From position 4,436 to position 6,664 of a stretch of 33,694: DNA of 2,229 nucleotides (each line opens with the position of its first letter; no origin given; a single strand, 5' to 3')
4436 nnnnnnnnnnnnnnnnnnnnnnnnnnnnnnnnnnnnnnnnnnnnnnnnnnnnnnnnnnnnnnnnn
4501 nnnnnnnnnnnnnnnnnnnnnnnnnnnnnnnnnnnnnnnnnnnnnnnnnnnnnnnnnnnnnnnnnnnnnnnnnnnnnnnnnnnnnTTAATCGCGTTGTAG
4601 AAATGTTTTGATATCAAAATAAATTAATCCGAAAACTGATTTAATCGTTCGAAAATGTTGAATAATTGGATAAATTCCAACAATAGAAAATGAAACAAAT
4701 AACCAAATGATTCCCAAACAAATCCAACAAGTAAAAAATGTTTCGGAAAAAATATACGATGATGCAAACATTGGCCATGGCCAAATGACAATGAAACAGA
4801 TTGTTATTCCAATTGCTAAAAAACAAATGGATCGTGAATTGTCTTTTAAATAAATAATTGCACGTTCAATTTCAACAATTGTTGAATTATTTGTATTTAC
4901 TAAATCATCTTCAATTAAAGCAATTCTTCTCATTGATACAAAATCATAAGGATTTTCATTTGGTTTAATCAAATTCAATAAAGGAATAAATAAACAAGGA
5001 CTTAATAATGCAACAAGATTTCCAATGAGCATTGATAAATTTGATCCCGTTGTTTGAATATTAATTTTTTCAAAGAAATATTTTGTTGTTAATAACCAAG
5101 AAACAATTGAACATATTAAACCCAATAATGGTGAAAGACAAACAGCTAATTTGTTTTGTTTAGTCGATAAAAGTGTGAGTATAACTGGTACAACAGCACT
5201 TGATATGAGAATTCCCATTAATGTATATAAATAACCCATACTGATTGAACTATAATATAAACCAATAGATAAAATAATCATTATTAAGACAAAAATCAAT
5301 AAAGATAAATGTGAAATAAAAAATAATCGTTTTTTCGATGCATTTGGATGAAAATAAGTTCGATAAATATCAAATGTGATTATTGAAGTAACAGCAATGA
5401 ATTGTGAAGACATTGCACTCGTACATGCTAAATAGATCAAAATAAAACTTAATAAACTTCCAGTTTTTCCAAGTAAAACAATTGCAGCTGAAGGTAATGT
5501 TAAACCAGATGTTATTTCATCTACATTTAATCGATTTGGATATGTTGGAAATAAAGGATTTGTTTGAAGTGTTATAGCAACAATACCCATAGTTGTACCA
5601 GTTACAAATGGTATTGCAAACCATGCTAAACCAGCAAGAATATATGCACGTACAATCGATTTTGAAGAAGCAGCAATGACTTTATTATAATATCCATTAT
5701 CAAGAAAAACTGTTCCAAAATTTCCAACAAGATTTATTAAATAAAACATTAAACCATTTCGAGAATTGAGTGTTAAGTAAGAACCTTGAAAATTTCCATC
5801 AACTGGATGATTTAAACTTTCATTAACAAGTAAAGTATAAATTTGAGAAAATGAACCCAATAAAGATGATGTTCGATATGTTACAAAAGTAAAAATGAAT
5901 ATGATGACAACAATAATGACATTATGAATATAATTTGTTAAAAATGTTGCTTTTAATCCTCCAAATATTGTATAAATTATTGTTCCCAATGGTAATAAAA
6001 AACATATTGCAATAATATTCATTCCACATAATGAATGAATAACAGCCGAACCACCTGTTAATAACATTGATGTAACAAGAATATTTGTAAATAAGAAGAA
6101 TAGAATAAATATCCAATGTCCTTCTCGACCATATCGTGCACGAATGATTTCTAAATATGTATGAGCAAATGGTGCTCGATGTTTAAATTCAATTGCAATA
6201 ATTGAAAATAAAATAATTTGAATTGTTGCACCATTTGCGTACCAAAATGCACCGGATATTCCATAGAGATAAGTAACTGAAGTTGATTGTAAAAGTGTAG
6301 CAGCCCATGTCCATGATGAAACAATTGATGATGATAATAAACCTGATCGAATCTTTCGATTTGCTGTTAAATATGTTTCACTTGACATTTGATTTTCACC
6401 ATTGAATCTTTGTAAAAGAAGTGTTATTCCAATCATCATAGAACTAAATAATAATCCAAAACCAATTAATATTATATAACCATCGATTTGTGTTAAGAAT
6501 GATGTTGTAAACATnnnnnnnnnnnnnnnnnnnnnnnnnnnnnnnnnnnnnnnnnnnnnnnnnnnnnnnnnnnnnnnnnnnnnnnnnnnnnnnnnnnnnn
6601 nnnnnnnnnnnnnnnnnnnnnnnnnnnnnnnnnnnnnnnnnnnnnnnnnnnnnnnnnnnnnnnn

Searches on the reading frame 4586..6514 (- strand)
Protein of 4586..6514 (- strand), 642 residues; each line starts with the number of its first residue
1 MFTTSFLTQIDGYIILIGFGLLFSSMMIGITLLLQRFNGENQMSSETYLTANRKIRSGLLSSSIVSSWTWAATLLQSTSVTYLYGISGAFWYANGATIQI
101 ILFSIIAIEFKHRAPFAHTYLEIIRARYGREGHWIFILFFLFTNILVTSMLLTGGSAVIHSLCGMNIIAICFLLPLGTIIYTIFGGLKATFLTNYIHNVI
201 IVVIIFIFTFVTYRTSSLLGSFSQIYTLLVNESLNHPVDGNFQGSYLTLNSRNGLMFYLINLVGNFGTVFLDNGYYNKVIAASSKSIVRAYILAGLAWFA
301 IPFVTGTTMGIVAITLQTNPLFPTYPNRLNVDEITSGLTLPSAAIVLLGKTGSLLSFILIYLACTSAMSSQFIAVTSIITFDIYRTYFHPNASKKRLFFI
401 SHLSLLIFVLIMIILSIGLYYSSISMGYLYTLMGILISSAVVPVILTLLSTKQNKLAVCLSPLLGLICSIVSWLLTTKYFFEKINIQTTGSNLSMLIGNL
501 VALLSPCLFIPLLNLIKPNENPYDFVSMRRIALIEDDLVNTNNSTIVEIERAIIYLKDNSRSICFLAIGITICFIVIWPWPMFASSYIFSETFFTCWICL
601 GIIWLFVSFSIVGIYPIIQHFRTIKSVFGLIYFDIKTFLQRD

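Call 49: search_protein_families(library=pfam, proteins=[window:4586-6514:-], max_evalue=0.001)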
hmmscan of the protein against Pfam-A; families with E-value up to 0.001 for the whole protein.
window:4586-6514:- (642 aa): 1 family
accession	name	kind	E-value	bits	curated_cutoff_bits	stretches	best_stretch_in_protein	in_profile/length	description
PF00474.23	SSF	-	1.4e-19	70.7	22.8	1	48-454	1-395/406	Sodium:solute symporter family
